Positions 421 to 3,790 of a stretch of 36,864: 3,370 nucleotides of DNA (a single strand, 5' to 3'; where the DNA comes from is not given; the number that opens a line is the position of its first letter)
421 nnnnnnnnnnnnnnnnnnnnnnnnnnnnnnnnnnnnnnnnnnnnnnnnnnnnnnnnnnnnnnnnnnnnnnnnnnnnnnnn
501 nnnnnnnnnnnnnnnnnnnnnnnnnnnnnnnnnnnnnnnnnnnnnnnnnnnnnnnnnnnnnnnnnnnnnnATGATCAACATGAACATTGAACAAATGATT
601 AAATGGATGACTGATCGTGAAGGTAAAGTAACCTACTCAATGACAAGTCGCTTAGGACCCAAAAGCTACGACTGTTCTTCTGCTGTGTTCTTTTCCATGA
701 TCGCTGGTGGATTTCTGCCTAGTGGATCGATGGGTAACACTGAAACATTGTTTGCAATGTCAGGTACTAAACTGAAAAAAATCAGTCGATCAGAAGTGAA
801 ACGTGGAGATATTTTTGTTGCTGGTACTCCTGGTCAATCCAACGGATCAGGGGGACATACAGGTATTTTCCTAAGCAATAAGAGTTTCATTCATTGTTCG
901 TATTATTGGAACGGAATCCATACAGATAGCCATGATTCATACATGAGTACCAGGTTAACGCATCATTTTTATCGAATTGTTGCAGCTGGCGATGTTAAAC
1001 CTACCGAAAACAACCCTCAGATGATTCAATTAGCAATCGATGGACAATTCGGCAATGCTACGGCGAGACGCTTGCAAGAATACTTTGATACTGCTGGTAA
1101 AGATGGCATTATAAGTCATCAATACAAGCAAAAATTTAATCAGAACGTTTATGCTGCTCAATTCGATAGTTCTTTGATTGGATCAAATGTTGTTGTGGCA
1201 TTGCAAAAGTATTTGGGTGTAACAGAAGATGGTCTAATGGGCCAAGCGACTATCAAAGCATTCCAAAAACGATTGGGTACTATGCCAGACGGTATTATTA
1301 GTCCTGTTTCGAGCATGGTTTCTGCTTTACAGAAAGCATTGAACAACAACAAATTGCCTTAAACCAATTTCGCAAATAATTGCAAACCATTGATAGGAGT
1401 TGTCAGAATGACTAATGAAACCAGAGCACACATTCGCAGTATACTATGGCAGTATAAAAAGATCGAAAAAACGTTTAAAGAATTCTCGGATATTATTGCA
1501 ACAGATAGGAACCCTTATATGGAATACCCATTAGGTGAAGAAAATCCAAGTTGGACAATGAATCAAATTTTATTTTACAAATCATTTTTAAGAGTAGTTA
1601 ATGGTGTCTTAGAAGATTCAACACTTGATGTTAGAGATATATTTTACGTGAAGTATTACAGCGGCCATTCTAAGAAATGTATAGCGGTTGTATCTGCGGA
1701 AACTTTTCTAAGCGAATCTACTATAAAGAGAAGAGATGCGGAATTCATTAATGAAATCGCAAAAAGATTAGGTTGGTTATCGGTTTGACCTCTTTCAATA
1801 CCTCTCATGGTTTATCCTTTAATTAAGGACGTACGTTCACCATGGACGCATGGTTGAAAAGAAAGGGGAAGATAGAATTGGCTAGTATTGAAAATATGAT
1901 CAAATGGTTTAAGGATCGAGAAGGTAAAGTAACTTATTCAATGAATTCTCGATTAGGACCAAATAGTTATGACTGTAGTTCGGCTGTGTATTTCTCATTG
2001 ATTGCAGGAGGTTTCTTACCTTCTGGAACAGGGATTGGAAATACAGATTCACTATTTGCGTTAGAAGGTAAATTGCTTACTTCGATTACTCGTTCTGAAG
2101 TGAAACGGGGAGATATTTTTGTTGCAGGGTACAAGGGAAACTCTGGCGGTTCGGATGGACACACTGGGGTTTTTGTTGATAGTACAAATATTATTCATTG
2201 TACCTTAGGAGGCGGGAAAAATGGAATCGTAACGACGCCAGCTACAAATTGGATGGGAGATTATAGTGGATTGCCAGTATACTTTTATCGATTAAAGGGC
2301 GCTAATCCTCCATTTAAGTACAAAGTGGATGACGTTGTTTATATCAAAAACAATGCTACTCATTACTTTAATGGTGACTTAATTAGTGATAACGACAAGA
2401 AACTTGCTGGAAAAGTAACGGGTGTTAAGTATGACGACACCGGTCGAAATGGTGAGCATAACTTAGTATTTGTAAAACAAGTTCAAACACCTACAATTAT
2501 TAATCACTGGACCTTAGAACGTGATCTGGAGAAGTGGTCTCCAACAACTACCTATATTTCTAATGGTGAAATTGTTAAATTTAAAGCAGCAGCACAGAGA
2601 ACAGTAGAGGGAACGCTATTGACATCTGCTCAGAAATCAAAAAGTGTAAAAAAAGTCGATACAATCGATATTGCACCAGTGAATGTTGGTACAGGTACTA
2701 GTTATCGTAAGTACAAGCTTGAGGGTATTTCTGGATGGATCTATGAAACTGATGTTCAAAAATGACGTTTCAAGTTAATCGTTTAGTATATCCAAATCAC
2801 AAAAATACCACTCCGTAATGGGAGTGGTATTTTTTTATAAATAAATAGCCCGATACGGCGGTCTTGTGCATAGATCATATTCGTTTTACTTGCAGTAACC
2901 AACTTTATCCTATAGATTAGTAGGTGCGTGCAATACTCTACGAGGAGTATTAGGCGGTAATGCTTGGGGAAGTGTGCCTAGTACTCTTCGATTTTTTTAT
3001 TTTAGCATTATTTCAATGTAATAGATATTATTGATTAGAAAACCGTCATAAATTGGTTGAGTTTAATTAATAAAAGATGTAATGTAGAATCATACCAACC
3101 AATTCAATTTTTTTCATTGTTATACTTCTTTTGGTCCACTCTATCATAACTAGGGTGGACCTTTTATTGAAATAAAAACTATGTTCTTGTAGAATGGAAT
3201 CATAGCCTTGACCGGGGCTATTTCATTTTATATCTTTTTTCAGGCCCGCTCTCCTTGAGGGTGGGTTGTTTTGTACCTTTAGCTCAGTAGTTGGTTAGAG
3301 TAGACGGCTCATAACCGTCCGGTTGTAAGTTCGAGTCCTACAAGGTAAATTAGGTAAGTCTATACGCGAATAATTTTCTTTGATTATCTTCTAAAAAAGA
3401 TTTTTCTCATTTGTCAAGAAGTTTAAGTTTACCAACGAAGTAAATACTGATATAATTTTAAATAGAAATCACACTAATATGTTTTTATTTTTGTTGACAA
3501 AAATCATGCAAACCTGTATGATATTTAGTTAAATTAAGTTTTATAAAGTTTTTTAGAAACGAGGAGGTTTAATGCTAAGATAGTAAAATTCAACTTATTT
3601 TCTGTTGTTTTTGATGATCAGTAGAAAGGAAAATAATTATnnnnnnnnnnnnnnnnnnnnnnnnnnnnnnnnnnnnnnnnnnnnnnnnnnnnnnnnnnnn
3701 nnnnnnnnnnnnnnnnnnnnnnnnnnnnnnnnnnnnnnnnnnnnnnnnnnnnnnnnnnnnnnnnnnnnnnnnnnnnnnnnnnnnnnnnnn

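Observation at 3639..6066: AT-rich accessory island between the lysis cassette and integrase: a five-gene - strand cassette plus a convergent gene, with no recognisable functions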

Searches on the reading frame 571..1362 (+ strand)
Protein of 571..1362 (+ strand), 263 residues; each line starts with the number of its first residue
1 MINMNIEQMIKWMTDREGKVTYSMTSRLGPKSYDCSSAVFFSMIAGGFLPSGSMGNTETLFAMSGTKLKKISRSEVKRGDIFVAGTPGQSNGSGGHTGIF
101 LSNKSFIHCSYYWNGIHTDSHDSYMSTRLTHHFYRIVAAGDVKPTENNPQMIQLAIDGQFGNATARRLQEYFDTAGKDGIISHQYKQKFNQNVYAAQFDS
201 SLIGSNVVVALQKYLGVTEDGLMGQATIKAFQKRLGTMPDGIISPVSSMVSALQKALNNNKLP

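Call 3: search_protein_families(library=pfam, proteins=[window:571-1362:+], max_evalue=1)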
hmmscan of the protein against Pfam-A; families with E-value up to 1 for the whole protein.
window:571-1362:+ (263 aa): 5 families
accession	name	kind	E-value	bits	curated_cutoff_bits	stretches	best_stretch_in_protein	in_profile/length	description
PF05382.19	Amidase_5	-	1.5e-58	197.2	21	1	5-140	1-139/142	Bacteriophage peptidoglycan hydrolase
PF00877.26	NLPC_P60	-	1.7e-06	28.4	23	1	30-131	11-102/105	NlpC/P60 family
PF01471.23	PG_binding_1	-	5.7e-05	23.6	23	0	226-245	32-51/57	Putative peptidoglycan binding domain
PF09374.15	PG_binding_3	-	0.00057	20.4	24.6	1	208-238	3-38/76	Predicted Peptidoglycan domain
PF18067.7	Lipase_C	-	0.074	14.1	27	1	134-198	26-91/96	Lipase C-terminal domain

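Call 4: search_protein_families(library=phrogs, proteins=[window:571-1362:+], max_evalue=0.1)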
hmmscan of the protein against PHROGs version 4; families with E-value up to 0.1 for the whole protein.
window:571-1362:+ (263 aa): 12 families
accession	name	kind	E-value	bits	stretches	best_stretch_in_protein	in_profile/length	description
phrog_998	-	lysis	5.3e-61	207.5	1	4-233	2-238/246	endolysin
phrog_35693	-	unknown function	1.1e-38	133.7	1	8-122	6-119/858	-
phrog_3861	-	lysis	1.9e-30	107.2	1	3-167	2-173/455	amidase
phrog_13463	-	lysis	7.2e-18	66.2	1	3-183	2-188/318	endolysin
phrog_22474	-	lysis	4.6e-09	36.9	1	8-117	2-126/324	endolysin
phrog_23582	-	unknown function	6.1e-09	36.4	1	153-246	210-299/565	-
phrog_329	-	tail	2e-05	24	1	7-186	536-693/949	minor tail protein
phrog_7887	-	lysis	0.00028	21.6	1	6-220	4-205/238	endolysin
phrog_315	-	lysis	0.0028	17.2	1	187-235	397-448/677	endolysin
phrog_2649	-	lysis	0.0048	17.8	0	205-238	209-242/261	endolysin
phrog_2134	-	unknown function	0.031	15.1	1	55-107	69-113/135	-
phrog_12508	-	unknown function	0.031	14.8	1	29-112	161-235/260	-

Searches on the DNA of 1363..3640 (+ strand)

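Call 94: search_dna_similar(query=window:1363-3640:+, collection=phages, mode=distant, max_rows=12)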
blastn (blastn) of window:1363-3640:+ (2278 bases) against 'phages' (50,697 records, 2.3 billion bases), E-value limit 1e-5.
Records with a match: 95; places in all: 102; records where one place covers at least 80% of the query: 0.
Best place of each record, by identity: 90-95% 1; 80-90% 33; 60-80% 61.
By first word of the organism name: Lactococcus 45; Enterococcus 14; Bacteriophage 14; Bacillus 8; Listeria 4; Lactobacillus 3; Latilactobacillus 2; Siphoviridae 1; Acinetobacter 1; Staphylococcus 1; and 2 more.
By host as written in the record: - 19; Lactococcus lactis 16; Lactococcus lactis SMQ-86 9; Enterococcus faecalis 8; Lactococcus lactis IL1403 3; Listeria monocytogenes 3; Lactobacillus brevis 3; Lactococcus lactis DGCC7180 2; and 28 more.
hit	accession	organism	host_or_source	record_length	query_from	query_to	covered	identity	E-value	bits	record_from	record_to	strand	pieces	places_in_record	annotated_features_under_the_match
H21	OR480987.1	Lactococcus phage D7138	Lactococcus lactis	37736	522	812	13%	68.6%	2e-20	107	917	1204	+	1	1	lysin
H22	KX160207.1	Lactococcus phage 53801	Lactococcus lactis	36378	522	812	13%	68.3%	8e-19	103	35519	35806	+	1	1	lysin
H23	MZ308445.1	Lactococcus phage CAP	Lactococcus lactis subsp. cremoris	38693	522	812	13%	67.6%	4e-16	94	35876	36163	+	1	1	lysin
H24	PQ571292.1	Enterococcus phage EG-TP1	Enterococcus gallinarum BBC_KY_5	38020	500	766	12%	68.7%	1e-16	95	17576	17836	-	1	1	endolysin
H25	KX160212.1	Lactococcus phage 98101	Lactococcus lactis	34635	522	1982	9%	75.2%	3e-12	140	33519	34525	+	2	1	lysin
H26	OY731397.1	Siphoviridae sp. ctekg1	-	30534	495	685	8%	72.3%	8e-19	103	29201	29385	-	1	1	endolysin | holin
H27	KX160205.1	Lactococcus phage 49801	Lactococcus lactis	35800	522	696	8%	70.9%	2e-13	85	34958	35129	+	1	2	lysin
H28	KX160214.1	Lactococcus phage 98103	Lactococcus lactis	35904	522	652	6%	77.9%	7e-20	106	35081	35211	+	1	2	lysin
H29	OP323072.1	Lactococcus phage D2950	Lactococcus lactis DGCC7180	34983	522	652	6%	77.9%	7e-20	106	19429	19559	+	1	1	peptidoglycan hydrolase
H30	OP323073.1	Lactococcus phage D3906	Lactococcus lactis DGCC7158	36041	522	652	6%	77.9%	7e-20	106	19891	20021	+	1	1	peptidoglycan hydrolase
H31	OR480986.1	Lactococcus phage D6867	Lactococcus lactis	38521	522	654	6%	76.1%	1e-16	95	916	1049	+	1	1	lysin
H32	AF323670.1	Lactococcus phage bIL309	Lactococcus lactis IL1403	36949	522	652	6%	77.1%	8e-19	102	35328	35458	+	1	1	orf56: lysin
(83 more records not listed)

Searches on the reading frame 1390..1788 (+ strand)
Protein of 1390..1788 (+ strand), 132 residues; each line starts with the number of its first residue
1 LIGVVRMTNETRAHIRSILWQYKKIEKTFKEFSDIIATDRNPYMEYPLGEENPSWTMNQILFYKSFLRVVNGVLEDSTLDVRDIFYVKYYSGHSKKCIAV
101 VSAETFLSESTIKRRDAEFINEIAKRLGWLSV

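Call 3: search_protein_families(library=pfam, proteins=[window:1390-1788:+], max_evalue=1)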
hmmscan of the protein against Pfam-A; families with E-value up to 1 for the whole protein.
window:1390-1788:+ (132 aa): 0 families

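Call 4: search_protein_families(library=phrogs, proteins=[window:1390-1788:+], max_evalue=0.1)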
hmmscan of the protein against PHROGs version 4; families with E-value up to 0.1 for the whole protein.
window:1390-1788:+ (132 aa): 3 families
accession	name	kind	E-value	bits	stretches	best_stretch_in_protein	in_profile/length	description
phrog_36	-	transcription regulation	4.9e-07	30.6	1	6-131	47-191/220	transcriptional regulator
phrog_248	-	transcription regulation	0.0026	18.9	1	63-128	80-138/161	transcriptional activator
phrog_21810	-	unknown function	0.0045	18.1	1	13-127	19-118/125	-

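Call 5: search_protein_families(library=padloc, proteins=[window:1390-1788:+], max_evalue=1)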
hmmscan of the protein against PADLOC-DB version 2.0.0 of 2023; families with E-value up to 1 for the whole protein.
window:1390-1788:+ (132 aa): 0 families

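Call 11: search_protein_families(library=ncbifam, proteins=[window:1390-1788:+], max_evalue=1)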
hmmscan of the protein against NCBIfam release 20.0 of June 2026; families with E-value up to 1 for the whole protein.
window:1390-1788:+ (132 aa): 2 families
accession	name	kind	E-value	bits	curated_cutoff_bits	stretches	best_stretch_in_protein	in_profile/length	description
TIGR01636.1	phage_rinA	subfamily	0.0001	22.5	31.9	1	65-128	71-133/134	phage transcriptional regulator, RinA family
NF047634.1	antiviral_Brig1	equivalog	0.1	12.1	230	1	54-104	107-159/254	anti-phage DNA glycosylase Brig1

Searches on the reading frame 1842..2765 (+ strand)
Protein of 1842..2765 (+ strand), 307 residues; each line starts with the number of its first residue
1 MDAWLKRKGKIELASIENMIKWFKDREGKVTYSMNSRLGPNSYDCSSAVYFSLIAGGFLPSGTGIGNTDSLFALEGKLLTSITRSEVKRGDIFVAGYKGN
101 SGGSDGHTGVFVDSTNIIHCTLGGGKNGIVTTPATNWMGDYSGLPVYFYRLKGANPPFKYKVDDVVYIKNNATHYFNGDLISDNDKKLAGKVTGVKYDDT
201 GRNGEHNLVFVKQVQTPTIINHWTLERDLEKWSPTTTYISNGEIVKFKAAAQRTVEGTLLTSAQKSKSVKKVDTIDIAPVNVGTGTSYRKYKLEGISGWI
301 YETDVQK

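Call 3: search_protein_families(library=pfam, proteins=[window:1842-2765:+], max_evalue=1)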
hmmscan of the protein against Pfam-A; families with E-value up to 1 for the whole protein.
window:1842-2765:+ (307 aa): 2 families
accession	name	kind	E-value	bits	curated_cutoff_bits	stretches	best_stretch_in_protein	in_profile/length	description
PF05382.19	Amidase_5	-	1.8e-48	164.5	21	1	15-153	1-137/142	Bacteriophage peptidoglycan hydrolase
PF00877.26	NLPC_P60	-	0.0078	16.6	23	1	40-121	11-81/105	NlpC/P60 family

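Call 4: search_protein_families(library=phrogs, proteins=[window:1842-2765:+], max_evalue=0.1)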
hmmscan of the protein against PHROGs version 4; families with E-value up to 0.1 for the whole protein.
window:1842-2765:+ (307 aa): 8 families
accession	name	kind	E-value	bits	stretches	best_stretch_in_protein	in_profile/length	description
phrog_998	-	lysis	1.3e-38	134.1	1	15-172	3-167/246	endolysin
phrog_35693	-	unknown function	2.3e-37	129.3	1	15-149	3-133/858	-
phrog_3861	-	lysis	8.8e-29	101.7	1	16-180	5-171/455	amidase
phrog_13463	-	lysis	1.9e-19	71.4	1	21-194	13-190/318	endolysin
phrog_22474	-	lysis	2e-09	38.1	1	19-138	3-139/324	endolysin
phrog_329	-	tail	5.9e-05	22.4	1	17-173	536-660/949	minor tail protein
phrog_12508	-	unknown function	0.056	14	0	38-122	160-234/260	-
phrog_8781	-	lysis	0.077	13.9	0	20-174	10-155/178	endolysin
